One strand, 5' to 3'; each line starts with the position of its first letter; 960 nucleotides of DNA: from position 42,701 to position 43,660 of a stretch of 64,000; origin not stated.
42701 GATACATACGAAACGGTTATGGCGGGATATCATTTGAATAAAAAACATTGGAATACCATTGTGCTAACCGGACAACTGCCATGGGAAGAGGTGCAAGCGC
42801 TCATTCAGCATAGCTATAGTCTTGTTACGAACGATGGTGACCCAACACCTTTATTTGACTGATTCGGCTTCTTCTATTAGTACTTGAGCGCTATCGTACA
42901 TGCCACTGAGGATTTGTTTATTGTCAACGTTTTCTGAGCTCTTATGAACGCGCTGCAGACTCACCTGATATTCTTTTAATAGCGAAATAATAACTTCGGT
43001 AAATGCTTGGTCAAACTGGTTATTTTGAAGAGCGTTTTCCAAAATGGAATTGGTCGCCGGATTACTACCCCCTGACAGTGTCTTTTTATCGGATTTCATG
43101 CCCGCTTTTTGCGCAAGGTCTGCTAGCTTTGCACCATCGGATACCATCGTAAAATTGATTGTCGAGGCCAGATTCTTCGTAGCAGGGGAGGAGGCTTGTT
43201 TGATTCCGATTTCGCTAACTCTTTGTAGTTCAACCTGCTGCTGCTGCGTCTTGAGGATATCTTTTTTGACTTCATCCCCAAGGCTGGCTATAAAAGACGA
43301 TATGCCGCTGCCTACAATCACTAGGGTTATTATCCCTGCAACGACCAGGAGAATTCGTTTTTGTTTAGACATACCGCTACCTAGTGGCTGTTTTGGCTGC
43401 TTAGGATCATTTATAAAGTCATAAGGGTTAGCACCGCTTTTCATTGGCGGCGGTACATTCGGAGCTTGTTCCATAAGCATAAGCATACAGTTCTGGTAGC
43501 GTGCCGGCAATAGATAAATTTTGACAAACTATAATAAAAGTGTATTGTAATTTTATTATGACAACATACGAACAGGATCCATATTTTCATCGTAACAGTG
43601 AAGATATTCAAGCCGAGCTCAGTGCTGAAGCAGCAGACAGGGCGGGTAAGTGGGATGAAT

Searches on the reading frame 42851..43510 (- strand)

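Call 31: search_protein_families(library=pfam, proteins=[window:42851-43510:-], max_evalue=0.0001)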
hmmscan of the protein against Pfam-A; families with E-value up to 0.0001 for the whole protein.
window:42851-43510:- (219 aa): 1 family
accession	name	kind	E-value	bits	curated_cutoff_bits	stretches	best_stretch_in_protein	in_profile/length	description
PF13628.12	DUF4142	-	9.8e-05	23.1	27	0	92-217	15-137/138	Domain of unknown function (DUF4142)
